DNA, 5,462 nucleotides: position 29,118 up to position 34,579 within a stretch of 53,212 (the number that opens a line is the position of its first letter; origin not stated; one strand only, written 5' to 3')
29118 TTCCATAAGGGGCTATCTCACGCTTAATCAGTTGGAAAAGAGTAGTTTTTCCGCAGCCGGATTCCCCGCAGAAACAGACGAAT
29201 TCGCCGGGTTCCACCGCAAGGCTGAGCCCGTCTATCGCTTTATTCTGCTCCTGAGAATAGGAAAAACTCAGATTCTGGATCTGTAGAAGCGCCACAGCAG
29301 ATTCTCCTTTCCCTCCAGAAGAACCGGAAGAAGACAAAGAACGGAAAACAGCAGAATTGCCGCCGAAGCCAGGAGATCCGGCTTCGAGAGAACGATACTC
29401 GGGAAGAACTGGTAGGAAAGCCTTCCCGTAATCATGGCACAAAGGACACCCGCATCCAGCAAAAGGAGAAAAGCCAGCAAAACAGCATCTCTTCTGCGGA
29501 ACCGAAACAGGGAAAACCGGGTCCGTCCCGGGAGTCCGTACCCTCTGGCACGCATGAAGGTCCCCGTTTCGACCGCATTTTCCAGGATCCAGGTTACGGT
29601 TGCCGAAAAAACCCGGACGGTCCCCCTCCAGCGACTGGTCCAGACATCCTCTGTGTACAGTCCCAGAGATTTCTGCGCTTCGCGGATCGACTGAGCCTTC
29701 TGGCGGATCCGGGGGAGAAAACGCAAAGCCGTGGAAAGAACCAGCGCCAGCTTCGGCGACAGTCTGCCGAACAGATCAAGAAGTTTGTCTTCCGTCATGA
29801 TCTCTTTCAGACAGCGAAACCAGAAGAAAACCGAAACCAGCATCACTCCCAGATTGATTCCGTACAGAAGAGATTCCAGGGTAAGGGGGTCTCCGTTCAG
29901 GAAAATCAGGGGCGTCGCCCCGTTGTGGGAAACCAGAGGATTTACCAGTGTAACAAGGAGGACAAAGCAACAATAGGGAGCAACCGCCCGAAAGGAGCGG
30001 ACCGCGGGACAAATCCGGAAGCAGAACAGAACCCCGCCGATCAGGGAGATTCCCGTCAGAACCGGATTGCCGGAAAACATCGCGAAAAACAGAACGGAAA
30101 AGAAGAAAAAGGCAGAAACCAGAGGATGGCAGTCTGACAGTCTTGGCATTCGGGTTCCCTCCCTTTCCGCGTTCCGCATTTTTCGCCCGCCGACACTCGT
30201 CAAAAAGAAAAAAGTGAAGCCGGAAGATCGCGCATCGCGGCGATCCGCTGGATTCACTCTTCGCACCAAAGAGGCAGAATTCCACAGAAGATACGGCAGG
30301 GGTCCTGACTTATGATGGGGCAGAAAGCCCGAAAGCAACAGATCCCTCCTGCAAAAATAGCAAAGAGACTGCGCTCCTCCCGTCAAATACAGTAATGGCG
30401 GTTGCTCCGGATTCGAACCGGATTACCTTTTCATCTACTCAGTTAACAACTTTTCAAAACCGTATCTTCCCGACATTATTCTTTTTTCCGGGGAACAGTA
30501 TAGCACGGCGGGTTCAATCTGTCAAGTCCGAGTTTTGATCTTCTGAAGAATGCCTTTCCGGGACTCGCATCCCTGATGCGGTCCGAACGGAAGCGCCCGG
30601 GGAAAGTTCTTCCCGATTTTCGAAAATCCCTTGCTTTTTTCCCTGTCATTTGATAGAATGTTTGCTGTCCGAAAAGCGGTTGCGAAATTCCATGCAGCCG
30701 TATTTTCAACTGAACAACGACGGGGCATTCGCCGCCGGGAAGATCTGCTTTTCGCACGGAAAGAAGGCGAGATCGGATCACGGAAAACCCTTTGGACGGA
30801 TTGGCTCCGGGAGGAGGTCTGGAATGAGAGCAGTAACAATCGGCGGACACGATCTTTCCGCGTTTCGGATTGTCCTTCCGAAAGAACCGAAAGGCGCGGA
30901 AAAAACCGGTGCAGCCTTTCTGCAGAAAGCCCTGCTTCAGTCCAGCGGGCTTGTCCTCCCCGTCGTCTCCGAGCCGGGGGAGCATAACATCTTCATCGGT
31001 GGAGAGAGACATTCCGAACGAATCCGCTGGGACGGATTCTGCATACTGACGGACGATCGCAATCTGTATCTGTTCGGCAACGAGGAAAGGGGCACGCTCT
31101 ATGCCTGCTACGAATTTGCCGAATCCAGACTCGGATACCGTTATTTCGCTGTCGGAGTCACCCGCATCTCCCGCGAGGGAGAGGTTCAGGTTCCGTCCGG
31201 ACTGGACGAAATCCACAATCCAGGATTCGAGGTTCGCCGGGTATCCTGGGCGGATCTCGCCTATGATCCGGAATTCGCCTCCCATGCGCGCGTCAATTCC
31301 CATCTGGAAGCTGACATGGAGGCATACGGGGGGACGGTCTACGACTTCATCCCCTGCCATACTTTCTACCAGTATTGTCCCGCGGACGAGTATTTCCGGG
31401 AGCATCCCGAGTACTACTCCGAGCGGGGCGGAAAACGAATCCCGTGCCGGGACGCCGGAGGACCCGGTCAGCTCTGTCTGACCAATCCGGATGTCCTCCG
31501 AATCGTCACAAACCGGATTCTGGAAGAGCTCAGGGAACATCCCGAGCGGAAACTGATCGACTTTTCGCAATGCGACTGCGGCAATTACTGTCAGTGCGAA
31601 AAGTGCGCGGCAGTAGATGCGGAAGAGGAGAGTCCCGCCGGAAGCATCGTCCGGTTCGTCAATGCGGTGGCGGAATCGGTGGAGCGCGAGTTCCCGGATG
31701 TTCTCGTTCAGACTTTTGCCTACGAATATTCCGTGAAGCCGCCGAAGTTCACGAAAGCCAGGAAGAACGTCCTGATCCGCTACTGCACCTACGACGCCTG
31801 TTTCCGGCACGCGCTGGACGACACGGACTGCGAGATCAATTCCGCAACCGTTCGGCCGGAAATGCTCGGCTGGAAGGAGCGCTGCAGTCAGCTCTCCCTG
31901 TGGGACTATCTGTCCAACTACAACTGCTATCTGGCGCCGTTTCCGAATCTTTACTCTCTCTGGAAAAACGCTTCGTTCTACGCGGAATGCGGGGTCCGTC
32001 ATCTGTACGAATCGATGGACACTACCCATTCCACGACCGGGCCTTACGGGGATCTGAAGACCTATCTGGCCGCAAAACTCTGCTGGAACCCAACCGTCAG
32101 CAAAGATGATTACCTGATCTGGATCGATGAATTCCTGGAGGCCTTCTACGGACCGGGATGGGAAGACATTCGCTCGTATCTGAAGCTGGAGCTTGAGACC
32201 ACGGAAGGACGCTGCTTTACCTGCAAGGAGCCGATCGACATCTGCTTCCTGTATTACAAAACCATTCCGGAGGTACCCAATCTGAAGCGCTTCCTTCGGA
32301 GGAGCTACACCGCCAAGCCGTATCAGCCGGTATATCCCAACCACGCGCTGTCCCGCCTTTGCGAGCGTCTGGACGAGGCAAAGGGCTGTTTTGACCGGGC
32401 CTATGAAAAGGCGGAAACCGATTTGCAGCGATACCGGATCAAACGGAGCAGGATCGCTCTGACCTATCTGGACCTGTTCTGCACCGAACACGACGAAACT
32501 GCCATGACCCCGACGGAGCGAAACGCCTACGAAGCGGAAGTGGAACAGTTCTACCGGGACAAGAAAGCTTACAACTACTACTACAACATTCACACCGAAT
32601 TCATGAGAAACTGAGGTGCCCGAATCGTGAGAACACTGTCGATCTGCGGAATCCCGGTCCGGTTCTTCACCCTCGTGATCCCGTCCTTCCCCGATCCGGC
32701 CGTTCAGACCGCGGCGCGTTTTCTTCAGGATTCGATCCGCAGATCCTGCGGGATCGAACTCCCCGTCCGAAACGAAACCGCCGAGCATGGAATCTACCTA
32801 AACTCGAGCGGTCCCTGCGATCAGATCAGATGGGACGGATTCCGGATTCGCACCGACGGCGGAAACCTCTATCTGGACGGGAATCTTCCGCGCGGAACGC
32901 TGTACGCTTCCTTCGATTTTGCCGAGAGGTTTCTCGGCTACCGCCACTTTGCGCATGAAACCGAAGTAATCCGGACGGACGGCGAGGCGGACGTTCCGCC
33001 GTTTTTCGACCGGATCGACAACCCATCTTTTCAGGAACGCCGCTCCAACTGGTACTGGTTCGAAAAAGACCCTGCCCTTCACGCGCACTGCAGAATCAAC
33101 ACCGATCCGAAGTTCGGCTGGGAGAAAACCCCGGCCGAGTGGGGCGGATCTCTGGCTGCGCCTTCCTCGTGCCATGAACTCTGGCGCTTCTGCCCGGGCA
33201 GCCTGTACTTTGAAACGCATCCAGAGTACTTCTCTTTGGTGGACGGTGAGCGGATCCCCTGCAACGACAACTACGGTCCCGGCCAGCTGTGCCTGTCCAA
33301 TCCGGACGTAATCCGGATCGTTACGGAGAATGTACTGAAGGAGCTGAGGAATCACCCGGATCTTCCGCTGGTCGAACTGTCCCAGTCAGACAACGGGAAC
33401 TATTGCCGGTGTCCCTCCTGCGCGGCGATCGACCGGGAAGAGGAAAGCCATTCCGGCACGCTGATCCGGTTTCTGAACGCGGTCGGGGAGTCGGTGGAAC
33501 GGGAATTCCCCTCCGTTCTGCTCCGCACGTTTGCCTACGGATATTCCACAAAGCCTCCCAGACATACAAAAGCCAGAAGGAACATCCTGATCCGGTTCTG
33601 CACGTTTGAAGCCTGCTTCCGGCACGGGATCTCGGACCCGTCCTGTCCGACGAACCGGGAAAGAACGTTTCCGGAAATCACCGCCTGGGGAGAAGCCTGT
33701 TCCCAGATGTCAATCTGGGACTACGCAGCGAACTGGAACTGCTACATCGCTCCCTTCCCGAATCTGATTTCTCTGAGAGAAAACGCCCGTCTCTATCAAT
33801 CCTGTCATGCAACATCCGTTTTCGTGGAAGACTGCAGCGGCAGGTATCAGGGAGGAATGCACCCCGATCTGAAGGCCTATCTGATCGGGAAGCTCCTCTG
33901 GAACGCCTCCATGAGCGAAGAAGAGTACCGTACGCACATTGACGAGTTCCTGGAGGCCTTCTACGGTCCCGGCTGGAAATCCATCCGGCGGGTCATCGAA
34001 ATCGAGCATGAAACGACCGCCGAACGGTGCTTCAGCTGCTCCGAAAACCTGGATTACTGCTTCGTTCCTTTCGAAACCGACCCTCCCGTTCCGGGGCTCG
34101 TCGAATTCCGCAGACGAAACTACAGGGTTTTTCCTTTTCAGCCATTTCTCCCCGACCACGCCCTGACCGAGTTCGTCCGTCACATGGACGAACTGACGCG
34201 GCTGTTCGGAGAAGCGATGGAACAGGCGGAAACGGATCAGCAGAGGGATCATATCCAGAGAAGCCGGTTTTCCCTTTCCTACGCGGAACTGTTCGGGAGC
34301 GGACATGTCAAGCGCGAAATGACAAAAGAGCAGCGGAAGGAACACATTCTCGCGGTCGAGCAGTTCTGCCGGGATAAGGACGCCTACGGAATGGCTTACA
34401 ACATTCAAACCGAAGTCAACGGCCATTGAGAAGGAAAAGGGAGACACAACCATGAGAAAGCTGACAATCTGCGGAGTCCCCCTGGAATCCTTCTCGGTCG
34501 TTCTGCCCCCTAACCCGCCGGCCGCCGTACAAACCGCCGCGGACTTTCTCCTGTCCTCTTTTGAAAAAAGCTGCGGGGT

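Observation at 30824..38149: Four tandem, signal-peptide-less DUF4838-type paralogs in a single operon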

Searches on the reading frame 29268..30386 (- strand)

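Call 14: search_protein_families(library=pfam, proteins=[window:29268-30386:-], max_evalue=0.0001)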
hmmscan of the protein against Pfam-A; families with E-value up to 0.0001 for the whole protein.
window:29268-30386:- (372 aa): 1 family
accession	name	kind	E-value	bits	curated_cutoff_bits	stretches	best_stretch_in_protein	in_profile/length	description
PF02361.21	CbiQ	-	9.1e-09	35.7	25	1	86-285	8-210/216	Cobalt transport protein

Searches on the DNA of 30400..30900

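Call 70: search_rna_families(source=window, start=30400, end=30900, threshold=evalue, max_evalue=1)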
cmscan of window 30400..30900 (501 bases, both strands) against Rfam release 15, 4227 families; matches with E-value up to 1: 1.
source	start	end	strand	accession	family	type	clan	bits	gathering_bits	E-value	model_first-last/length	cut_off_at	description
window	30400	30479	-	RF00174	Cobalamin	Cis-reg; riboswitch;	CL00101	22.9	31.5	0.00075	1-73/189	3'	Cobalamin riboswitch aptamer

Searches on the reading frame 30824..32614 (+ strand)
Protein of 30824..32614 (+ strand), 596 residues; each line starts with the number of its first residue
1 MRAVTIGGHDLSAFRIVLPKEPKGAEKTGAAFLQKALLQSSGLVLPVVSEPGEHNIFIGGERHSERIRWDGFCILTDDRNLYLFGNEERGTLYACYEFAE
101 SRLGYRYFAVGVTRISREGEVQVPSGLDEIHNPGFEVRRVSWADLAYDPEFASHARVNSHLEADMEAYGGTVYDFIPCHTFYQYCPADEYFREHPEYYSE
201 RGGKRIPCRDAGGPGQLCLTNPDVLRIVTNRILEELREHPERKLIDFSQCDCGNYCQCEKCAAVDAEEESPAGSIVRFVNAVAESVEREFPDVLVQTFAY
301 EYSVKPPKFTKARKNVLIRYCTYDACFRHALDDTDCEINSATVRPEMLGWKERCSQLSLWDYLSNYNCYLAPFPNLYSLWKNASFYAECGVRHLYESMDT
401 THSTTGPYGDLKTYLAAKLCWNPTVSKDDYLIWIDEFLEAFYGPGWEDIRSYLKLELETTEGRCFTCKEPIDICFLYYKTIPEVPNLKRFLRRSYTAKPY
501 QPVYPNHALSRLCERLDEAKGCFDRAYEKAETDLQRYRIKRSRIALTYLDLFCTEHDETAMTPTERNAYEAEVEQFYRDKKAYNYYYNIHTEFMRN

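Call 5: search_protein_families(library=pfam, proteins=[window:30824-32614:+], max_evalue=0.01)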
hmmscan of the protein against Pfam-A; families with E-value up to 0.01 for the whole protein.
window:30824-32614:+ (596 aa): 1 family
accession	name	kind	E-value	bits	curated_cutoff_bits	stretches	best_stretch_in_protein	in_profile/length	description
PF16126.11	DUF4838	-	8.7e-81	272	26.6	1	119-453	13-324/325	Domain of unknown function (DUF4838)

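Call 6: search_protein_families(library=ncbifam, proteins=[window:30824-32614:+], max_evalue=0.01)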
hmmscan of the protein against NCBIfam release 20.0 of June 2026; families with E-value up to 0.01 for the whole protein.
window:30824-32614:+ (596 aa): 0 families

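Call 85: search_protein_families(library=padloc, proteins=[window:30824-32614:+], max_evalue=0.01)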
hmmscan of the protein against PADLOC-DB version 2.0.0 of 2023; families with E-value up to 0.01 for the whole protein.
window:30824-32614:+ (596 aa): 0 families

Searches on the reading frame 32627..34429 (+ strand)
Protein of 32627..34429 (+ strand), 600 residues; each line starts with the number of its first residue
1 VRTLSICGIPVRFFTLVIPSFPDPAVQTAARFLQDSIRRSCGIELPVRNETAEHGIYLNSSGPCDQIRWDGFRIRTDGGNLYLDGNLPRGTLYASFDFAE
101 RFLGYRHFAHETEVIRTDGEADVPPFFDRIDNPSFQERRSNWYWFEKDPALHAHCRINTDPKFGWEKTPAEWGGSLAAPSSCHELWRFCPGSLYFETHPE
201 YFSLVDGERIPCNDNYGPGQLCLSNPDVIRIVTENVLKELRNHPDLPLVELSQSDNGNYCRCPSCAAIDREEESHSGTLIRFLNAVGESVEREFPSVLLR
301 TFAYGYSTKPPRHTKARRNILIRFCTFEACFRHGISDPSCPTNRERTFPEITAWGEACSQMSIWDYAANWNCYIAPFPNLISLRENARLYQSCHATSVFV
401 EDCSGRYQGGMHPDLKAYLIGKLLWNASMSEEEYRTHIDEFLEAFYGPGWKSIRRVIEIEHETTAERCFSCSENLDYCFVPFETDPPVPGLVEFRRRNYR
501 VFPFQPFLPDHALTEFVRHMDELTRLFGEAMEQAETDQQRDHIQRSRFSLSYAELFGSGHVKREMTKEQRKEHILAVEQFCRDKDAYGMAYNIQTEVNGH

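Call 5: search_protein_families(library=pfam, proteins=[window:32627-34429:+], max_evalue=0.01)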
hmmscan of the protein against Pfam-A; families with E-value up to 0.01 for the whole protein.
window:32627-34429:+ (600 aa): 2 families
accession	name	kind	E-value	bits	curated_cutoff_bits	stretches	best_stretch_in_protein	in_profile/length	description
PF16126.11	DUF4838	-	2e-73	247.8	26.6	1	120-448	14-314/325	Domain of unknown function (DUF4838)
PF02838.20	Glyco_hydro_20b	-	0.00062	21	26.1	1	23-94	30-100/124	Glycosyl hydrolase family 20, domain 2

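Call 6: search_protein_families(library=ncbifam, proteins=[window:32627-34429:+], max_evalue=0.01)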
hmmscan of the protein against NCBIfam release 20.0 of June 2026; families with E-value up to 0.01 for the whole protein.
window:32627-34429:+ (600 aa): 0 families

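Call 85: search_protein_families(library=padloc, proteins=[window:32627-34429:+], max_evalue=0.01)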
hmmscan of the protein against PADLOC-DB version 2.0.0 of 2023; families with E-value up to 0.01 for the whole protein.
window:32627-34429:+ (600 aa): 0 families
